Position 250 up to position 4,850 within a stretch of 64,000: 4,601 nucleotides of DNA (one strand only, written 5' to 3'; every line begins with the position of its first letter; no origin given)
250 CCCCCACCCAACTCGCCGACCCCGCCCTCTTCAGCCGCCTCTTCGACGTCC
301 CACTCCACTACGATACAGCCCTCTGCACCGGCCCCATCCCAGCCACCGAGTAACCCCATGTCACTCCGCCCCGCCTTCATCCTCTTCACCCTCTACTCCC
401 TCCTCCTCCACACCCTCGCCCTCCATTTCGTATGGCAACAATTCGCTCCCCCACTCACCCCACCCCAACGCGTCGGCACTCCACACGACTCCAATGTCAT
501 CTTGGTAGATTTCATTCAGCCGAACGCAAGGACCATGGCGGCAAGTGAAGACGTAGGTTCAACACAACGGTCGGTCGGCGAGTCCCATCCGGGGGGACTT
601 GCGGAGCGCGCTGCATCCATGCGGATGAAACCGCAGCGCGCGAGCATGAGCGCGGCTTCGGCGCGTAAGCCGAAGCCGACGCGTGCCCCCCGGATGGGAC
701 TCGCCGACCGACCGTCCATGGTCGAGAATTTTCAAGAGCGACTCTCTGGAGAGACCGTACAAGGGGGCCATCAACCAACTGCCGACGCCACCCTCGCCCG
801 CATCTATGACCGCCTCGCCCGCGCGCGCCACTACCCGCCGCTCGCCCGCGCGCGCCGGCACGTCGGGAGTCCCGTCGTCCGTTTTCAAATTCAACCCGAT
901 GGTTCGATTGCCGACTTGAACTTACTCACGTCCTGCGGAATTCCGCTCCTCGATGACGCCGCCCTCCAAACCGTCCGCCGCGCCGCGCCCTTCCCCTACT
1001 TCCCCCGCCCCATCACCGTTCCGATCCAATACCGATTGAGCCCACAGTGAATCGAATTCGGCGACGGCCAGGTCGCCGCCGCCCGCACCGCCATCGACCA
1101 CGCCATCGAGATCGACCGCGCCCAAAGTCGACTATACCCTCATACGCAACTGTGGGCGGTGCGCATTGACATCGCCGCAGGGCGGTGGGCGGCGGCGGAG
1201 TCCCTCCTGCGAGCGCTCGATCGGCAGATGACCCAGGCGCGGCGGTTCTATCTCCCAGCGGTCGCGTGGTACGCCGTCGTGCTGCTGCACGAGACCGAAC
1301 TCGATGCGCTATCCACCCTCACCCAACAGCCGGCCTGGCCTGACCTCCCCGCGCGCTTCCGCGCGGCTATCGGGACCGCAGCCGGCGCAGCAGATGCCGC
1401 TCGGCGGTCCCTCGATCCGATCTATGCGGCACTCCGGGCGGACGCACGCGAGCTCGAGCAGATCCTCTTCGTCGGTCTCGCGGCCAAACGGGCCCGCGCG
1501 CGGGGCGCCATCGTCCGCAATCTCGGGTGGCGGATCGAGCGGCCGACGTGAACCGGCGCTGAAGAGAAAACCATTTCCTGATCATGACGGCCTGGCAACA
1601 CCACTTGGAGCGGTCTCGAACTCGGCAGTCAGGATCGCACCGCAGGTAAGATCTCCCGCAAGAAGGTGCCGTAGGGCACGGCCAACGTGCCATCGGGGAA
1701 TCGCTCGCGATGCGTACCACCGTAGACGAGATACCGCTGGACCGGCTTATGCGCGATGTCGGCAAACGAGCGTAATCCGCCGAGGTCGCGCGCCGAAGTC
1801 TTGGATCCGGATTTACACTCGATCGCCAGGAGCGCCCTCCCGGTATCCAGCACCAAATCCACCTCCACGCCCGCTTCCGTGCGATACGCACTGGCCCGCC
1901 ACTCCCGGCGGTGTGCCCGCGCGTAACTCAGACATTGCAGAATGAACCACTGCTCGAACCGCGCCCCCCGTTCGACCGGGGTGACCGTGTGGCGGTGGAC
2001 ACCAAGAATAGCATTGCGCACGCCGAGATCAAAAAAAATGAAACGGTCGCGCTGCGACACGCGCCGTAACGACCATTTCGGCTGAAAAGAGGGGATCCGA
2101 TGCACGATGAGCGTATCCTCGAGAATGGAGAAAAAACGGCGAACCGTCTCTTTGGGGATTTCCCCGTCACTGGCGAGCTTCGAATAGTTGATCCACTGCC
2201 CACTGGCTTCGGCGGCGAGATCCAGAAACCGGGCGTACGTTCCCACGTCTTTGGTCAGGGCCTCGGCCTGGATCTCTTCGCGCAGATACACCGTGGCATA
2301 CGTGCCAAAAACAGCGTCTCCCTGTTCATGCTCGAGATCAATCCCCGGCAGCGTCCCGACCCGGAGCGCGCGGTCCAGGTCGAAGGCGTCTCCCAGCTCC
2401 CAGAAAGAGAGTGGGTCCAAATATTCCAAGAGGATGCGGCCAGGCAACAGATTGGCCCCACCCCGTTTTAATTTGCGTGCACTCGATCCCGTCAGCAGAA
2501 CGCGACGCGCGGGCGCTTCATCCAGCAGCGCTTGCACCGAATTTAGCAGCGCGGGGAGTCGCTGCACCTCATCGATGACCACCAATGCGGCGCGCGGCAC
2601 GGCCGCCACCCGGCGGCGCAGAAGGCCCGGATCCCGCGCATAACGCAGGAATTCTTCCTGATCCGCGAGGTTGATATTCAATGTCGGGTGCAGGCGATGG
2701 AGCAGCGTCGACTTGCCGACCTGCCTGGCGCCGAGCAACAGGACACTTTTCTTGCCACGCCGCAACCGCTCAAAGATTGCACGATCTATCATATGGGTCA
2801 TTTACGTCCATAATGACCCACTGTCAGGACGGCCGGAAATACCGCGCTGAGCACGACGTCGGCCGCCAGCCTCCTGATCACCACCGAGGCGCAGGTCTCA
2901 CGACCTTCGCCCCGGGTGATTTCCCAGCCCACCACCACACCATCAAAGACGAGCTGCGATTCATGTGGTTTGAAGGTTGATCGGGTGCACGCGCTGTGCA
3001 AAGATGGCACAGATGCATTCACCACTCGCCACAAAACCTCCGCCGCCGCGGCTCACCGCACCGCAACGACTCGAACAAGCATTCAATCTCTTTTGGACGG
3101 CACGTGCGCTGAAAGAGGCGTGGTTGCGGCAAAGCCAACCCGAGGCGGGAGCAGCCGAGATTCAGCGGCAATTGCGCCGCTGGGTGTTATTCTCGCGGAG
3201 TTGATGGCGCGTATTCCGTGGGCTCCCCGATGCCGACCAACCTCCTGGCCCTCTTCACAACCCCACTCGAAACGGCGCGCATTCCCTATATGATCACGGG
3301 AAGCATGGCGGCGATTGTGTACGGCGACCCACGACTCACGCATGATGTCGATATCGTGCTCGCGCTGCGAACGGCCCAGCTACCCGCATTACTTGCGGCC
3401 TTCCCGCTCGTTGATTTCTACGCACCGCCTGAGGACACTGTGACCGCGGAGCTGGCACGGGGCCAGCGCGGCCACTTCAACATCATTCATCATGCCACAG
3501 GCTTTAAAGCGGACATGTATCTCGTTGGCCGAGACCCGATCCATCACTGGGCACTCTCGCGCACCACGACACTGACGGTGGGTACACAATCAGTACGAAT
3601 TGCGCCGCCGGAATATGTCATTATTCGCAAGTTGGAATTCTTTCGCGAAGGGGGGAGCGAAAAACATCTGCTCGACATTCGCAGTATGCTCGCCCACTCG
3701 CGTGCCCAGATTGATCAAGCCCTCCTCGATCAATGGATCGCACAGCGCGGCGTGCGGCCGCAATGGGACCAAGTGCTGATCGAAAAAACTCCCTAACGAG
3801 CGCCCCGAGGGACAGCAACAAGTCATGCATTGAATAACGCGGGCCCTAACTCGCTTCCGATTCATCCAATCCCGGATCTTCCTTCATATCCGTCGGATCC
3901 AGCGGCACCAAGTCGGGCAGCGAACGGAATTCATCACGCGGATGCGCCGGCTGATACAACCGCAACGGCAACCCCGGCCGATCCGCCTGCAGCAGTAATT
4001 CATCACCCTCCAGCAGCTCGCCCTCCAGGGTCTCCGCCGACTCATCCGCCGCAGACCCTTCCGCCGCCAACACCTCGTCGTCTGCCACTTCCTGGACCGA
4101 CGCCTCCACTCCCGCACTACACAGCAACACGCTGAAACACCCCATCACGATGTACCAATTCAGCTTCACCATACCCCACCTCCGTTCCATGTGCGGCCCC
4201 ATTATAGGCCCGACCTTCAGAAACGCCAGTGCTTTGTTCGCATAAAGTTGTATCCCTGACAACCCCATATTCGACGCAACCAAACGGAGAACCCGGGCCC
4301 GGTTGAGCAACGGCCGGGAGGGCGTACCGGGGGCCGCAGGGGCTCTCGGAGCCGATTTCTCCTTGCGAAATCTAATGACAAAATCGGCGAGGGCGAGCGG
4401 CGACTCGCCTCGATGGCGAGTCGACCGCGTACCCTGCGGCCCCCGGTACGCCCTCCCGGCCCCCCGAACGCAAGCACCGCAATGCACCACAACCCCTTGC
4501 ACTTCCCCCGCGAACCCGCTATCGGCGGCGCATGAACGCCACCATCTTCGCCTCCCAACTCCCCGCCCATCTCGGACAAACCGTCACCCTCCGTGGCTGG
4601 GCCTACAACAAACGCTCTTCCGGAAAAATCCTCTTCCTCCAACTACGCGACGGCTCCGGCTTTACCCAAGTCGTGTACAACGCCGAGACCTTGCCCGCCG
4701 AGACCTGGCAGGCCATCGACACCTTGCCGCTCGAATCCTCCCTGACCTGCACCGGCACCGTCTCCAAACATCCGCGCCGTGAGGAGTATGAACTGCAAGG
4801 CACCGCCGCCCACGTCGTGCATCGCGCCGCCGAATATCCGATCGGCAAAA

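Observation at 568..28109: Family 1: three ~150-nt elements with unrelated stems but conserved junction sequences (568-714, 4312-4461, 27958-28109)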

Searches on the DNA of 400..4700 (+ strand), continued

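Call 99: search_with_rna_model(model_id=R2, source=L136, filters=off, max_evalue=0.01, show_alignments=2)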
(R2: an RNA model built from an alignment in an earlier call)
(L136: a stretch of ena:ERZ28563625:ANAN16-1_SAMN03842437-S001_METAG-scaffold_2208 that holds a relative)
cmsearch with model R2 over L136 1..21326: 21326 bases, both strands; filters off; matches with E-value up to 0.01: 1.
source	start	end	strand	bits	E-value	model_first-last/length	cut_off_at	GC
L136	1892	2034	-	67.7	2.3e-12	5-146/150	no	0.5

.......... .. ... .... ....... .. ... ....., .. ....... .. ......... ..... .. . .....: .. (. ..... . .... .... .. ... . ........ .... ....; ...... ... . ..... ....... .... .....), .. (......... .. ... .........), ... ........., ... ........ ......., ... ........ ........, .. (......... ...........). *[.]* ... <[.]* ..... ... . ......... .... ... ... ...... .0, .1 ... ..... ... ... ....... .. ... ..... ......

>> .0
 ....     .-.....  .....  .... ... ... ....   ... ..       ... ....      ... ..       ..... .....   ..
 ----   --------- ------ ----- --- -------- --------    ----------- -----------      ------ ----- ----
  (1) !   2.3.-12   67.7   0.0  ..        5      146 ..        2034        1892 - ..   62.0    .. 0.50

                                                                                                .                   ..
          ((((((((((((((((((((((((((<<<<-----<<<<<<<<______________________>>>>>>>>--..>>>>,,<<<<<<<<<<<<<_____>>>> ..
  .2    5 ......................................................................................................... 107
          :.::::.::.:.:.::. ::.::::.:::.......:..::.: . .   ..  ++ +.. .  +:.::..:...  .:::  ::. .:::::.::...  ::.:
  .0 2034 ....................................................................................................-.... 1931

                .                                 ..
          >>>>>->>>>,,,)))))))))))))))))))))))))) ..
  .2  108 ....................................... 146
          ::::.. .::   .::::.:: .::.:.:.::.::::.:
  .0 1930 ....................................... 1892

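Call 100: search_with_rna_model(model_id=R2, sources=[window, L136], filters=default, max_evalue=1e-10, make_alignment=true)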
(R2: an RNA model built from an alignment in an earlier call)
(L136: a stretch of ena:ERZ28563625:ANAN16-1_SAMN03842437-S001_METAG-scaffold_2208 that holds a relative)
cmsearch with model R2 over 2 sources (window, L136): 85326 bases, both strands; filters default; matches with E-value up to 1e-10: 4.
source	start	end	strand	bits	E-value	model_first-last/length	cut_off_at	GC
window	27959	28108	+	167.6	5e-32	1-150/150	no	0.68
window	4312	4461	+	165.2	1.5e-31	1-150/150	no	0.71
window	567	715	+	136.3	1.1e-25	1-150/150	no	0.72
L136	1892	2034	-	67.8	8.9e-12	1-150/150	no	0.5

Alignment A13: 4 matches aligned to the model, 154 columns, each read 5' to 3' on its own strand. Consensus structure (alignment columns), stored with it:
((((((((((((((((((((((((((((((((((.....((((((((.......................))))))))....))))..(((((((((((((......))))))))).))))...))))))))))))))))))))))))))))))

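Call 106: search_with_rna_model(model_id=R2, sources=[L137, L140, L141, L142, L143], filters=off, max_evalue=0.1)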
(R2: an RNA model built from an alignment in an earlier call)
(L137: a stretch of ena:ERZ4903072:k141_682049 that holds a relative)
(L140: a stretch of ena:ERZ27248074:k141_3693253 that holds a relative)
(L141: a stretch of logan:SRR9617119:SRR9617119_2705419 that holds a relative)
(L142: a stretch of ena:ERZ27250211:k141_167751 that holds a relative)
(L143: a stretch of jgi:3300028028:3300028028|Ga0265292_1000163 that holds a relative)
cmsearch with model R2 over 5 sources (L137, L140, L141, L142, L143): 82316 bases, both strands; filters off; matches with E-value up to 0.1: 3.
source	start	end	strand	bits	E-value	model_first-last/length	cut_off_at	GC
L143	19331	19416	-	21.3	0.023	1-150/150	no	0.37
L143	17931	17980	+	19.1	0.063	1-150/150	no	0.46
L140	6586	6686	+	18.3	0.091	1-150/150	no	0.46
